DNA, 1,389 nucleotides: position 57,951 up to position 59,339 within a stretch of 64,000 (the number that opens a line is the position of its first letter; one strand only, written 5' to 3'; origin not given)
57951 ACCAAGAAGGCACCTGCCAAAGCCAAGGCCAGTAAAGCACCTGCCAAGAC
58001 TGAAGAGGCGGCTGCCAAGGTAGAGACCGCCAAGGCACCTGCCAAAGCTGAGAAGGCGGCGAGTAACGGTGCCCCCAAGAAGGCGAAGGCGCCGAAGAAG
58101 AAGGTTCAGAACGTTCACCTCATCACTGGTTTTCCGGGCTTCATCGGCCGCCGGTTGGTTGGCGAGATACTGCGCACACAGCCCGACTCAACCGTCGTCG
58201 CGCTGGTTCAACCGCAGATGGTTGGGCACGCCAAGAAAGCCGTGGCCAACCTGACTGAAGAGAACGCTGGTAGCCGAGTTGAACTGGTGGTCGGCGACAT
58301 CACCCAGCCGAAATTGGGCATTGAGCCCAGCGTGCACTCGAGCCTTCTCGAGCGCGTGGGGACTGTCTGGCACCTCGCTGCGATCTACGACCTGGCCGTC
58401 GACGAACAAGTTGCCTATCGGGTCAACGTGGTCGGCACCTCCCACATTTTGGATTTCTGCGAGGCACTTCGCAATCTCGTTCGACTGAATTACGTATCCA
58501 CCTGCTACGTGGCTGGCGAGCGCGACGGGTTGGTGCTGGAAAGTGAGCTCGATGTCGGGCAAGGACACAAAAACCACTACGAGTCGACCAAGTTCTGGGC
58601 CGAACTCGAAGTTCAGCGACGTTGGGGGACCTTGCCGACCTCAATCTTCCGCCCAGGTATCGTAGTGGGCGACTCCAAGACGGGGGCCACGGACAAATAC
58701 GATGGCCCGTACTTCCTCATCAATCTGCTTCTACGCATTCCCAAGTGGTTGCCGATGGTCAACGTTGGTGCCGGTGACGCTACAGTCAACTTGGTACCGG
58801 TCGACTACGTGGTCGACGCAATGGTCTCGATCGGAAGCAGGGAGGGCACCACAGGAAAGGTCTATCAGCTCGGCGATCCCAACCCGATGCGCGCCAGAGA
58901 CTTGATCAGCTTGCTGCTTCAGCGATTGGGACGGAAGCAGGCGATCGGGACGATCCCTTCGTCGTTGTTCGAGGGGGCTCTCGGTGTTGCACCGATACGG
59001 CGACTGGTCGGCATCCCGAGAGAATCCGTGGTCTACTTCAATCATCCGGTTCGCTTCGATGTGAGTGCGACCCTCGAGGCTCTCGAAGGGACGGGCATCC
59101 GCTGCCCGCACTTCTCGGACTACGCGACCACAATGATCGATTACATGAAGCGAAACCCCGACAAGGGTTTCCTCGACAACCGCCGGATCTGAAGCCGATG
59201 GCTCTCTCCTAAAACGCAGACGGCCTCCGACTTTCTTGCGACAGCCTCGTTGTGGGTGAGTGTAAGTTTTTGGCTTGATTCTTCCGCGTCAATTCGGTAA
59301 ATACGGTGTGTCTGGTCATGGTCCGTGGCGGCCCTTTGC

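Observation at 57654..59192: Histone-H1-like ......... repeat domain fused to a thioester-reductase-type NAD(P) domain, with 5' ends overlapping the divergent patatin gene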

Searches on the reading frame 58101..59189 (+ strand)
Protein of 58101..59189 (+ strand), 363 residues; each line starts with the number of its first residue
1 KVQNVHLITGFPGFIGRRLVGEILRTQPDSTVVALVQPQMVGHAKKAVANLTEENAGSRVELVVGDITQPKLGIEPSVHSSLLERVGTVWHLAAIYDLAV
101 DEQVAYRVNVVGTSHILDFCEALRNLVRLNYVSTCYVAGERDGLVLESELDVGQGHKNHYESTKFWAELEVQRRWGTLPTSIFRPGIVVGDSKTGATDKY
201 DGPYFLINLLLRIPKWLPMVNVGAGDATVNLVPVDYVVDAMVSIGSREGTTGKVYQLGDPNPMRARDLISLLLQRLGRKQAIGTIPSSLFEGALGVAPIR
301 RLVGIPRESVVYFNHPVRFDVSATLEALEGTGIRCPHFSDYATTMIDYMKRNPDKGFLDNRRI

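Call 9: search_solved_structures(query=window:58101-59189:+, max_evalue=0.001, show_alignments=1)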
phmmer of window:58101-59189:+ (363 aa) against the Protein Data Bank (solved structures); distinct sequences matched with E-value up to 0.001: 13.
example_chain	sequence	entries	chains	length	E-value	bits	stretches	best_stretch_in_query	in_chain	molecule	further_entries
4u7w_A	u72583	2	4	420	3e-23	85.7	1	7-358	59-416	MxaA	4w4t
8v1x_A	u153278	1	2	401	4.6e-19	72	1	7-337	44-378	Type I polyketide synthase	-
7eoz_A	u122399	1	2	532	3.8e-13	52.5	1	6-153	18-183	Fatty acyl-CoA reductase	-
4dqv_A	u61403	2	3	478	1e-07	34.7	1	7-203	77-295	PROBABLE PEPTIDE SYNTHETASE NRP (PEPTIDE SYNTHASE) | Peptide synthetase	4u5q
6bwl_A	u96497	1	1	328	3.5e-06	29.6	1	7-271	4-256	Pal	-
6vtj_A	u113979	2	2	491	5.2e-06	29.1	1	7-271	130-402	Non-ribosomal peptide synthetase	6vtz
5msp_A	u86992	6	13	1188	8.9e-06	28.3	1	52-247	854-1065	Thioester reductase domain-containing protein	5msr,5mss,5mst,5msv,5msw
5msc_A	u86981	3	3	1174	9.2e-06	28.2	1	7-194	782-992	Carboxylic acid reductase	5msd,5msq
6zl6_A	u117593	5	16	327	1.7e-05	27.4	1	7-281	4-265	Epimerase domain-containing protein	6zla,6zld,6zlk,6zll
6zlj_A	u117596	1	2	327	3.7e-05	26.2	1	7-281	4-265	Epimerase domain-containing protein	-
1kep_A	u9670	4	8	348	5.5e-05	25.7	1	7-140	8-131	dTDP-D-glucose 4,6-dehydratase | DTDP-GLUCOSE 4,6-DEHYDRATASE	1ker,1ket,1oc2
4f6c_A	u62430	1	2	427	0.00052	22.5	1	7-271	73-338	AusA reductase domain protein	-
4f6l_B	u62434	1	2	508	0.00084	21.8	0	7-271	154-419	AusA reductase domain protein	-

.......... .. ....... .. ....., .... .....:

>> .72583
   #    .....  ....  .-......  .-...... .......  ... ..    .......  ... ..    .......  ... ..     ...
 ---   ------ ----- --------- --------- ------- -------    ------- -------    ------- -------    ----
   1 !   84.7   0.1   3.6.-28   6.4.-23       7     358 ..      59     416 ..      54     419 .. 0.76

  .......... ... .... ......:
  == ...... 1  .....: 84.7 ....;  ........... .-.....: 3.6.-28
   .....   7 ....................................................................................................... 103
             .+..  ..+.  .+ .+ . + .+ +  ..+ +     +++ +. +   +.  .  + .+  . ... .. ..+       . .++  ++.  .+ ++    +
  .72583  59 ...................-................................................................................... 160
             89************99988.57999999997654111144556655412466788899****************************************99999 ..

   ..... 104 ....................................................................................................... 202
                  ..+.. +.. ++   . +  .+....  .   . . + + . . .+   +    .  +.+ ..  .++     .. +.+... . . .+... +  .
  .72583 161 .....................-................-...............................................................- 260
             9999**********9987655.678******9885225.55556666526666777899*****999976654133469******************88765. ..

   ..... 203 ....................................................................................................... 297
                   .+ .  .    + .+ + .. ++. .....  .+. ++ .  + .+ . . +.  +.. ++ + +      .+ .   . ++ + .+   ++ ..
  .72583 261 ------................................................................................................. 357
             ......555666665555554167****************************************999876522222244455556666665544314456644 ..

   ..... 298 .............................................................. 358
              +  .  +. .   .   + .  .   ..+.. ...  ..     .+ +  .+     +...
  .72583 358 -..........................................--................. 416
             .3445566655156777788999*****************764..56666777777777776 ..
